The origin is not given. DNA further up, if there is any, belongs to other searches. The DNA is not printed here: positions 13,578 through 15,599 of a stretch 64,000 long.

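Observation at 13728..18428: Phosphonate (C-P) biosynthesis operon inside an archaeal glycosylation island, predicted to make nucleotide-activated 2-hydroxyethylphosphonate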

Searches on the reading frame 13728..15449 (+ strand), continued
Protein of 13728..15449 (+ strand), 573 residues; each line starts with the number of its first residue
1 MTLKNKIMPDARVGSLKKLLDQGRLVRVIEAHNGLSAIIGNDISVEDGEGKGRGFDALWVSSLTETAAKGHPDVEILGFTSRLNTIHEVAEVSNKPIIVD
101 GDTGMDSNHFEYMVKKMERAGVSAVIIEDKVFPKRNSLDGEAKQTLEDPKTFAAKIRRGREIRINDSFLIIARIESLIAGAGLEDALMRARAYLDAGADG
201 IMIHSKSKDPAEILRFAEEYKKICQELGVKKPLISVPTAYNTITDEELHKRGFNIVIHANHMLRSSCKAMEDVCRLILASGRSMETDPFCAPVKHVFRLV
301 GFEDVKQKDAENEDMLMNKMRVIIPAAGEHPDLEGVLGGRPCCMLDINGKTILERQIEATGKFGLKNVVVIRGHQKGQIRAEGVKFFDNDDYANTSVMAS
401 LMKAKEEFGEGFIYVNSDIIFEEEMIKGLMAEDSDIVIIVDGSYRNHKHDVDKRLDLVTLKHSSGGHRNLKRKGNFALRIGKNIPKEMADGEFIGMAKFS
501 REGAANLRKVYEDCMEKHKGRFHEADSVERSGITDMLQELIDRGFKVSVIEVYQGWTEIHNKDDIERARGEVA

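Call 25: search_solved_structures(query=window:13728-15449:+, max_evalue=0.001)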
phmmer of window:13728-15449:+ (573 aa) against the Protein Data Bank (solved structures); distinct sequences matched with E-value up to 0.001: 20.
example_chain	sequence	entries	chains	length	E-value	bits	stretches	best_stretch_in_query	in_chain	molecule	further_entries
5unc_A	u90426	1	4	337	1.4e-48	169.1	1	13-308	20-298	PHOSPHOENOLPYRUVATE PHOSPHOMUTASE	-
1m1b_A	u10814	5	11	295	5.8e-45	157.1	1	14-307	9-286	PHOSPHOENOLPYRUVATE PHOSPHOMUTASE | PROTEIN (PHOSPHOENOLPYRUVATE MUTASE)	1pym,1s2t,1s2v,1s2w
2dua_A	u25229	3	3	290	1.2e-44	156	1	15-309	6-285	Phosphonopyruvate hydrolase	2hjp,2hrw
1s2u_A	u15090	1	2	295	6.8e-44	153.5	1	14-307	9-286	Phosphoenolpyruvate phosphomutase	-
4iqd_A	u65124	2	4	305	5.2e-19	71.4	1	39-309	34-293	Carboxyvinyl-carboxyphosphonate phosphorylmutase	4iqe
1zlp_A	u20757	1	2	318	5.5e-17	64.7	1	27-287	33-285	petal death protein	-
6t4v_C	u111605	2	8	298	1.7e-16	63.2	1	50-283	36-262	2-methylisocitrate lyase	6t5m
1o5q_A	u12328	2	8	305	4e-15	58.6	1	52-203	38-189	Probable methylisocitrate lyase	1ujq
1xg3_A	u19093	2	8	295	1.4e-13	53.5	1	53-202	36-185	Probable methylisocitrate lyase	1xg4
1mum_A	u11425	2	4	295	4e-13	52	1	53-202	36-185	2-methylisocitrate lyase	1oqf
9hra_A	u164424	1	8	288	8.7e-13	50.9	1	51-302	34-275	2-methylisocitrate lyase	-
9hgk_A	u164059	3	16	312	9.6e-13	50.7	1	51-302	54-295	2-methylisocitrate lyase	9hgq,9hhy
9hgo_A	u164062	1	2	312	2.5e-12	49.4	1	51-302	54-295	2-methylisocitrate lyase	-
9hhs_A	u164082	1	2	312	3.2e-12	49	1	51-302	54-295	2-methylisocitrate lyase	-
3fa3_A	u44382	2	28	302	5.9e-12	48.1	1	52-310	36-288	2,3-dimethylmalate lyase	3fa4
1jyk_A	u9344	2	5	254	2.3e-06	29.7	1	319-422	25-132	CTP:phosphocholine Cytidylyltransferase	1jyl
6pd1_A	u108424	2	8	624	0.00078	21.3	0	324-446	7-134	Nucleotidyl transferase/aminotransferase, class V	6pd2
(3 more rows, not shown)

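Call 47: find_encoding_contigs(protein=P0005, flank=10000, max_places=2)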
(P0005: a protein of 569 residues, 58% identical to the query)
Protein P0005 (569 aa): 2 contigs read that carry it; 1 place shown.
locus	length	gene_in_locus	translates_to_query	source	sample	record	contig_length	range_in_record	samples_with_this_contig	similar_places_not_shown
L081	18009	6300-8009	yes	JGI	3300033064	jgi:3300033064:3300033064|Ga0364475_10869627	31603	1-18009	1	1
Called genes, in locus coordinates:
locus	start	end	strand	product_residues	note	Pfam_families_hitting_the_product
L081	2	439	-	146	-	?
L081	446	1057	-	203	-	PF04321:RmlD_sub_bind (weak), PF01370:Epimerase, PF08659:KR (faint), PF00106:adh_short, PF13561:adh_short_C2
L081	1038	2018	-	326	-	PF01467:CTP_transf_like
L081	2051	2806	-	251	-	-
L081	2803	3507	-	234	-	PF01066:CDP-OH_P_transf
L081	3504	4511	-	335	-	PF13439:Glyco_transf_4, PF13579:Glyco_trans_4_4 (weak), PF00534:Glycos_transf_1, PF13692:Glyco_trans_1_4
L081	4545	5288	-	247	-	PF05711:TylF, PF13578:Methyltransf_24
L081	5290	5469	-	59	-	-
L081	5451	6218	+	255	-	PF01066:CDP-OH_P_transf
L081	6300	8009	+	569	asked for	PF13714:PEP_mutase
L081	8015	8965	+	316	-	PF00389:2-Hacid_dh, PF03807:F420_oxidored (faint), PF02826:2-Hacid_dh_C, PF03446:NAD_binding_2 (weak)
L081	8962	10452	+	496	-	PF02310:B12-binding, PF04055:Radical_SAM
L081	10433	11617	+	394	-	PF12715:Abhydrolase_7 (faint), PF00561:Abhydrolase_1 (weak), PF22244:GCE_fung (faint)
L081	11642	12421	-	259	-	PF00702:Hydrolase, PF13242:Hydrolase_like (weak)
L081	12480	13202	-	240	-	PF00483:NTP_transferase (weak), PF12804:NTP_transf_3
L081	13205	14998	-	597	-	PF13522:GATase_6, PF13537:GATase_7, PF00733:Asn_synthase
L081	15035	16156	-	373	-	PF13439:Glyco_transf_4, PF13579:Glyco_trans_4_4, PF02350:Epimerase_2 (weak), PF20706:GT4-conflict, PF00534:Glycos_transf_1, PF13692:Glyco_trans_1_4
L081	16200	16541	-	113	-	PF10066:DUF2304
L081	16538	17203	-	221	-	PF00535:Glycos_transf_2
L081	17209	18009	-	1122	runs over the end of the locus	PF02516:STT3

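Call 48: find_encoding_contigs(protein=P0002, flank=10000, max_places=2)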
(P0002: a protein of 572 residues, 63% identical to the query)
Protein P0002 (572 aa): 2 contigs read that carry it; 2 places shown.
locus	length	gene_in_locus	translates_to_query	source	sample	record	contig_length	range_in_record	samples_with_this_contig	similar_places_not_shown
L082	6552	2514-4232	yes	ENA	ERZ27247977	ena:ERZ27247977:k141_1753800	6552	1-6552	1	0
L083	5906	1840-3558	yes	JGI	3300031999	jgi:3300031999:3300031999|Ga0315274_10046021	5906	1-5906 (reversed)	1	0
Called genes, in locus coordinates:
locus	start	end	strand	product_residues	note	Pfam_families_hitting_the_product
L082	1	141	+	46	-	?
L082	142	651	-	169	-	PF13489:Methyltransf_23 (weak), PF08241:Methyltransf_11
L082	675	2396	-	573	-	PF00884:Sulfatase, PF16347:SGSH_C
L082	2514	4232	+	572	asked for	PF13714:PEP_mutase, PF12804:NTP_transf_3 (weak)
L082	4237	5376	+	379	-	PF00465:Fe-ADH, PF13685:Fe-ADH_2, PF25137:ADH_Fe_C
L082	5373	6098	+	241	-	PF00483:NTP_transferase, PF12804:NTP_transf_3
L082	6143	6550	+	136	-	?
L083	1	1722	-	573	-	PF00884:Sulfatase, PF16347:SGSH_C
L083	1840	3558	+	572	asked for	PF13714:PEP_mutase, PF12804:NTP_transf_3 (weak)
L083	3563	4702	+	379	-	PF00465:Fe-ADH, PF13685:Fe-ADH_2, PF25137:ADH_Fe_C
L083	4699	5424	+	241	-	PF00483:NTP_transferase, PF12804:NTP_transf_3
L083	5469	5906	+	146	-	?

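Call 49: find_encoding_contigs(protein=P0007, flank=10000, max_places=1)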
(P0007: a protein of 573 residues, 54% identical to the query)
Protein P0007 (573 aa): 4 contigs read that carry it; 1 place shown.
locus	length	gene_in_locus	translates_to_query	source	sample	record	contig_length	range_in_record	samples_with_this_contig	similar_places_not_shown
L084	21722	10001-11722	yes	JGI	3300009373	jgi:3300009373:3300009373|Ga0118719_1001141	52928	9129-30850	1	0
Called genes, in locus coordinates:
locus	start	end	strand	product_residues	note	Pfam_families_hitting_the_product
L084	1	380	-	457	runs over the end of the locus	PF04326:SLFN_AlbA_2, PF13749:HATPase_c_4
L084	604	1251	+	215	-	PF24367:DUF7523 (faint)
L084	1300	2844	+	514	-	PF02366:PMT, PF13231:PMT_2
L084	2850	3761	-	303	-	PF13489:Methyltransf_23, PF07021:MetW, PF08241:Methyltransf_11, PF08242:Methyltransf_12, PF13649:Methyltransf_25, PF13847:Methyltransf_31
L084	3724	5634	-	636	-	PF02350:Epimerase_2, PF04464:Glyphos_transf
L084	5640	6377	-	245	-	PF01066:CDP-OH_P_transf (weak)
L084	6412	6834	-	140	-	-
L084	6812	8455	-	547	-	-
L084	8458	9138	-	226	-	PF00535:Glycos_transf_2, PF10111:Glyco_tranf_2_2 (weak), PF13641:Glyco_tranf_2_3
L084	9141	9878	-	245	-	PF13641:Glyco_tranf_2_3, PF00535:Glycos_transf_2, PF10111:Glyco_tranf_2_2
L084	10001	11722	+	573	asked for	PF13714:PEP_mutase, PF12804:NTP_transf_3 (weak)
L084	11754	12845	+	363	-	PF00155:Aminotran_1_2 (faint), PF00266:Aminotran_5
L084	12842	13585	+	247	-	PF00483:NTP_transferase, PF12804:NTP_transf_3, PF20202:DUF6564 (weak)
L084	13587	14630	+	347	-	PF00155:Aminotran_1_2, PF04864:Alliinase_C (faint)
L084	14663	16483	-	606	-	PF20176:DUF6541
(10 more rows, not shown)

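Call 50: find_encoding_contigs(protein=P0008, flank=10000, max_places=1)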
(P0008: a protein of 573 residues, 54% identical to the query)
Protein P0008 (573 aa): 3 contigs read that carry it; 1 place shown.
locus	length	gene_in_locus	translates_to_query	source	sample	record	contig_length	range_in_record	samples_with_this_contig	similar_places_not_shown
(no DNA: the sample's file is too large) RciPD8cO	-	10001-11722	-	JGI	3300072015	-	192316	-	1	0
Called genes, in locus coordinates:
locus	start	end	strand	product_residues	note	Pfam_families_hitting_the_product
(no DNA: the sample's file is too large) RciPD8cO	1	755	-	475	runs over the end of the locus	PF05159:Capsule_synth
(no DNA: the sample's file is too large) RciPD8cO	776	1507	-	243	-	PF05401:NodS, PF13489:Methyltransf_23, PF02353:CMAS, PF03848:TehB (weak), PF08241:Methyltransf_11, PF08242:Methyltransf_12, PF13649:Methyltransf_25, PF13847:Methyltransf_31, +1 more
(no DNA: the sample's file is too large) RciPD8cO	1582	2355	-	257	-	-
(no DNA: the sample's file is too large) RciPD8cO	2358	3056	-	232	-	PF00483:NTP_transferase, PF01128:IspD, PF12804:NTP_transf_3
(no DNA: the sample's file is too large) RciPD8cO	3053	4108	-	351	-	PF00465:Fe-ADH, PF13685:Fe-ADH_2, PF25137:ADH_Fe_C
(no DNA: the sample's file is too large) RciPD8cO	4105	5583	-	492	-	PF00370:FGGY_N, PF02782:FGGY_C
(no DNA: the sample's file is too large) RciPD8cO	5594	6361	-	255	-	PF01116:F_bP_aldolase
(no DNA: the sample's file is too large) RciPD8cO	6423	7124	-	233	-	PF01066:CDP-OH_P_transf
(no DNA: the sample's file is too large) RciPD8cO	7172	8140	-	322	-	-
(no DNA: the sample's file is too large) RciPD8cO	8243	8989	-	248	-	PF05711:TylF, PF13578:Methyltransf_24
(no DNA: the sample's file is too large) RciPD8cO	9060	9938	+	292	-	PF01066:CDP-OH_P_transf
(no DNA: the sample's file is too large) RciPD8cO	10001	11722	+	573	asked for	PF13714:PEP_mutase, PF12804:NTP_transf_3 (weak)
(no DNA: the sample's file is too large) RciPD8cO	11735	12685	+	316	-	PF00389:2-Hacid_dh, PF02826:2-Hacid_dh_C, PF03446:NAD_binding_2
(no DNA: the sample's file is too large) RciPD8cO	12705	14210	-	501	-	PF01943:Polysacc_synt, PF13440:Polysacc_synt_3, PF01554:MatE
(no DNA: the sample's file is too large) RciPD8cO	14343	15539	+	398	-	PF12715:Abhydrolase_7 (weak), PF05448:AXE1 (faint), PF01738:DLH (weak), PF22244:GCE_fung (faint)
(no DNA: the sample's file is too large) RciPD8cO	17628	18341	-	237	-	PF00483:NTP_transferase, PF12804:NTP_transf_3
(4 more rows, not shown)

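Call 51: find_encoding_contigs(protein=P0010, flank=10000, max_places=1)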
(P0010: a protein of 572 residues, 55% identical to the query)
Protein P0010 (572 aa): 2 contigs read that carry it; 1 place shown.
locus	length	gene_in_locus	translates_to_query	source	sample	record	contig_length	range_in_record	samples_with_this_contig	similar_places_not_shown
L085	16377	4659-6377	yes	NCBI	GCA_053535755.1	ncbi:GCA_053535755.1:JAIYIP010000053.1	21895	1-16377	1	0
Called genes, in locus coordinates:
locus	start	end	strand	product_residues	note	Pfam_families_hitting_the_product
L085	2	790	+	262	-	?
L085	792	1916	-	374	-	PF02776:TPP_enzyme_N, PF02775:TPP_enzyme_C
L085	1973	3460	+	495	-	PF01943:Polysacc_synt, PF03023:MurJ (weak), PF13440:Polysacc_synt_3, PF01554:MatE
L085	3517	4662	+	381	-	PF00884:Sulfatase, PF01663:Phosphodiest (faint), PF16347:SGSH_C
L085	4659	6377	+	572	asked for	PF13714:PEP_mutase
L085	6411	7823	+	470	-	PF00171:Aldedh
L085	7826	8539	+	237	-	PF00483:NTP_transferase, PF12804:NTP_transf_3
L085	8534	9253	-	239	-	PF00398:RrnaAD (weak), PF13489:Methyltransf_23 (weak), PF05175:MTS (weak), PF13847:Methyltransf_31, PF08241:Methyltransf_11, PF08242:Methyltransf_12 (weak), PF13649:Methyltransf_25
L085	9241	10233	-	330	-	PF27889:PLP_IMCC1989, PF01041:DegT_DnrJ_EryC1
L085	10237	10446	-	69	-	-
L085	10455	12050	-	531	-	PF01663:Phosphodiest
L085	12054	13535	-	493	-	PF02310:B12-binding, PF04055:Radical_SAM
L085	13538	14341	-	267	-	PF01261:AP_endonuc_2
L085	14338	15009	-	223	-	PF02585:PIG-L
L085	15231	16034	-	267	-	PF08889:WbqC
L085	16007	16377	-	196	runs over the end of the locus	PF05724:TPMT, PF03291:mRNA_G-N7_MeTrfase (weak), PF13489:Methyltransf_23, PF07021:MetW, PF13847:Methyltransf_31, PF08241:Methyltransf_11, PF08242:Methyltransf_12, PF13649:Methyltransf_25, +3 more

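Call 71: search_solved_structures(query=A1, max_evalue=0.001)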
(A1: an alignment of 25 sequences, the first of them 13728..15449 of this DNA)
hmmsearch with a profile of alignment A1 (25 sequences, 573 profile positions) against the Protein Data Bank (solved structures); distinct sequences matched with E-value up to 0.001: 35.
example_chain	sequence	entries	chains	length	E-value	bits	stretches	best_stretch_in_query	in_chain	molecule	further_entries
1m1b_A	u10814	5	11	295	2.6e-65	224.1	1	11-300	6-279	PHOSPHOENOLPYRUVATE PHOSPHOMUTASE | PROTEIN (PHOSPHOENOLPYRUVATE MUTASE)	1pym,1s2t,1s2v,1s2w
5unc_A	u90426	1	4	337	9e-65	222.3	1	12-312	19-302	PHOSPHOENOLPYRUVATE PHOSPHOMUTASE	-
1s2u_A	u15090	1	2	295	4.6e-64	220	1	11-300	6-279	Phosphoenolpyruvate phosphomutase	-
2dua_A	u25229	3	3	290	2.6e-60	207.6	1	16-306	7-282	Phosphonopyruvate hydrolase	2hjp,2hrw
4iqd_A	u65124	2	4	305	1.6e-24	89.5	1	5-311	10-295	Carboxyvinyl-carboxyphosphonate phosphorylmutase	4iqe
1jyk_A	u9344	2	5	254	4.7e-19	71.4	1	313-509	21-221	CTP:phosphocholine Cytidylyltransferase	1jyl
6t4v_C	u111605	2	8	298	1e-17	67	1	50-282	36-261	2-methylisocitrate lyase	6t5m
9hra_A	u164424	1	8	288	2.4e-17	65.8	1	50-278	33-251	2-methylisocitrate lyase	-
9hgk_A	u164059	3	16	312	2.6e-17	65.7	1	50-281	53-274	2-methylisocitrate lyase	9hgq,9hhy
1zlp_A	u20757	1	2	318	3.2e-17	65.3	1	25-277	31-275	petal death protein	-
9hgo_A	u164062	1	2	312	1.7e-16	62.9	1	50-281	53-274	2-methylisocitrate lyase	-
9hhs_A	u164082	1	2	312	2.1e-16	62.6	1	50-281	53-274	2-methylisocitrate lyase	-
3eoo_A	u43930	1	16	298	3.9e-16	61.8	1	41-307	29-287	Methylisocitrate lyase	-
1o5q_A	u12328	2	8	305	6e-16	61.1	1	51-201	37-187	Probable methylisocitrate lyase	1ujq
1xg3_A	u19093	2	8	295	1.7e-15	59.7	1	51-200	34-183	Probable methylisocitrate lyase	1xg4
6pd1_A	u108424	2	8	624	8.9e-10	40.8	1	319-439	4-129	Nucleotidyl transferase/aminotransferase, class V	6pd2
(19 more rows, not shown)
